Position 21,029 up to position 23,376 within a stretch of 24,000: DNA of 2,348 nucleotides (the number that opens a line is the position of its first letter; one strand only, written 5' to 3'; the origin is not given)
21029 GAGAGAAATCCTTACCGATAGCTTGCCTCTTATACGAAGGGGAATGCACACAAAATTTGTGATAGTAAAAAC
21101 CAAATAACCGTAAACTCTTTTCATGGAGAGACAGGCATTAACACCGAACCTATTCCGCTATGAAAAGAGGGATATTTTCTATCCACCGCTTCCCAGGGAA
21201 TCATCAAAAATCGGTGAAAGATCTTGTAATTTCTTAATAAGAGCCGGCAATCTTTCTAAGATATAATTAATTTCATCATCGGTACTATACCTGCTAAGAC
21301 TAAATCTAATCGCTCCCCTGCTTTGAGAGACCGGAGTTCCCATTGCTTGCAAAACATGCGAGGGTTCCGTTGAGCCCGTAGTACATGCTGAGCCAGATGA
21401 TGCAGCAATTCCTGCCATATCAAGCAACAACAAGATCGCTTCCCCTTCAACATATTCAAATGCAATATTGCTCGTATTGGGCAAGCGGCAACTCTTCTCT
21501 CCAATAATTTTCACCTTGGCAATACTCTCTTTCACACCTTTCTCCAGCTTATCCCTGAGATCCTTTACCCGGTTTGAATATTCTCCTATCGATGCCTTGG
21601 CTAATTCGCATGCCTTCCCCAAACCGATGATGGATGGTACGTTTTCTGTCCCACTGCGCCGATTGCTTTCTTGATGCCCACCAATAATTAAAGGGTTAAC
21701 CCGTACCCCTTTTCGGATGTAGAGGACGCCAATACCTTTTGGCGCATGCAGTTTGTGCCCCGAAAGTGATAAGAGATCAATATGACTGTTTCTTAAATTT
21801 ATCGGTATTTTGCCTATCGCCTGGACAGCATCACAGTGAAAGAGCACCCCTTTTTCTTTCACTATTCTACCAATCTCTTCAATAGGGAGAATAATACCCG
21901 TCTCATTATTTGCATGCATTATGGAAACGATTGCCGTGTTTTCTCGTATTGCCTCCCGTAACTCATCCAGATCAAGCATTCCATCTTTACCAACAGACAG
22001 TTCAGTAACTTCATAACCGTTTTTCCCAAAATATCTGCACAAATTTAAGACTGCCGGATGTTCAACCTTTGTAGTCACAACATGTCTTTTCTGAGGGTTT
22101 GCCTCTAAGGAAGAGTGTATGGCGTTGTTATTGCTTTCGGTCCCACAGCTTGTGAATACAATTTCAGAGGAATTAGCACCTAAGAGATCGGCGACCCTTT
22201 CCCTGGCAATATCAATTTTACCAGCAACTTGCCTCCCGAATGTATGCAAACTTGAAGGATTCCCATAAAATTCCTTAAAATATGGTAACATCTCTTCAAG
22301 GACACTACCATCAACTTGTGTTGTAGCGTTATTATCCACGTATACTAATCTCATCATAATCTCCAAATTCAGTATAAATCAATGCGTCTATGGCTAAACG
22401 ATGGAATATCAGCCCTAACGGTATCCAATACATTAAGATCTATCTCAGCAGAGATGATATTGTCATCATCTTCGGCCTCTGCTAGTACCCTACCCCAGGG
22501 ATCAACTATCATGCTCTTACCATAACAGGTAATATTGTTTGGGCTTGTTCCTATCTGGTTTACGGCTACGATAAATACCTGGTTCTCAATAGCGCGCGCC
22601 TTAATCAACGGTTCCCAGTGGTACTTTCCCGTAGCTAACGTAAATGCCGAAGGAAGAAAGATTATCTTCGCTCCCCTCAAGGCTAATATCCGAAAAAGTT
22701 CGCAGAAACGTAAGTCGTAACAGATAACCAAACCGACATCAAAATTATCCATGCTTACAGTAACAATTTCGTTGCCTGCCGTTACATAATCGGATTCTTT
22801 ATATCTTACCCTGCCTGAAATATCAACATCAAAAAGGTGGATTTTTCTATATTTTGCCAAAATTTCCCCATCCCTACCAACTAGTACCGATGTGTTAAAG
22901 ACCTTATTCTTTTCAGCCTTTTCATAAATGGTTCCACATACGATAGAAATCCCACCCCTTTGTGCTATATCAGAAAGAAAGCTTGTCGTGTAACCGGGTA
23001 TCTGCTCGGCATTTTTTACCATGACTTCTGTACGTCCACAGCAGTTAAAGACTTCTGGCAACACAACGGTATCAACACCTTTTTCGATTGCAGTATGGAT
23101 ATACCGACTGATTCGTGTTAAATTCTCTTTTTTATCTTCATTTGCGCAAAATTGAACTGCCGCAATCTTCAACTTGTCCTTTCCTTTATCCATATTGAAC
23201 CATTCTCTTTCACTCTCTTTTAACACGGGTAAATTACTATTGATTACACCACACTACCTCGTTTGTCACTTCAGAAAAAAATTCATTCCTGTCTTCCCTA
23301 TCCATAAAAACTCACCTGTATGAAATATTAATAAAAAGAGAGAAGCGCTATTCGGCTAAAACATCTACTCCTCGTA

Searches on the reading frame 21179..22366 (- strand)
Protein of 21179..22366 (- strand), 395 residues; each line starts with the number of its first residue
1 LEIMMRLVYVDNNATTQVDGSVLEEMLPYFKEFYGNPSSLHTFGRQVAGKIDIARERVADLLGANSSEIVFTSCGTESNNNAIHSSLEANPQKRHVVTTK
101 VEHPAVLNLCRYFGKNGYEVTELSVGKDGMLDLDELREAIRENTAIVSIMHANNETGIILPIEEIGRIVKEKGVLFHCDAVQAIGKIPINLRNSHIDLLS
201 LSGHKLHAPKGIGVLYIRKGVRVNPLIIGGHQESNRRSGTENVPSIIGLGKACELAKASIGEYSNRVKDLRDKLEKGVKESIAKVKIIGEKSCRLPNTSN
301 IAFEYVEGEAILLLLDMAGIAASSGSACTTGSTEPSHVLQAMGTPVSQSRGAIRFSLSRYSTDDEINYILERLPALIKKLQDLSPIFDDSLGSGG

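Call 80: search_protein_families(library=pfam, proteins=[window:21179-22366:-], max_evalue=0.001)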
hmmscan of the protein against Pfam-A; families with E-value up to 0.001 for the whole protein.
window:21179-22366:- (395 aa): 4 families
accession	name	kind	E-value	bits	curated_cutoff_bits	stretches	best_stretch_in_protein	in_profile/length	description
PF00266.25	Aminotran_5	-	4.3e-91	306.1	21.5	1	8-368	1-370/371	Aminotransferase class-V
PF01212.27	Beta_elim_lyase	-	4.3e-08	33.3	27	1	55-219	38-213/288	Beta-eliminating lyase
PF01041.23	DegT_DnrJ_EryC1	-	1.4e-05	24.9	19.8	1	58-185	33-151/360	DegT/DnrJ/EryC1/StrS aminotransferase family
PF01053.26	Cys_Met_Meta_PP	-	0.00028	20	27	1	41-182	44-176/381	Cys/Met metabolism PLP-dependent enzyme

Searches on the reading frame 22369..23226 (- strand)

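Call 80: search_protein_families(library=pfam, proteins=[window:22369-23226:-], max_evalue=0.001)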
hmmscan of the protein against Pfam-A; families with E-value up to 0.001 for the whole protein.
window:22369-23226:- (285 aa): 1 family
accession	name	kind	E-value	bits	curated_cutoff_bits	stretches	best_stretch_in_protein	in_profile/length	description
PF00795.27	CN_hydrolase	-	2.2e-64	217.7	23.2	1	20-271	1-255/256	Carbon-nitrogen hydrolase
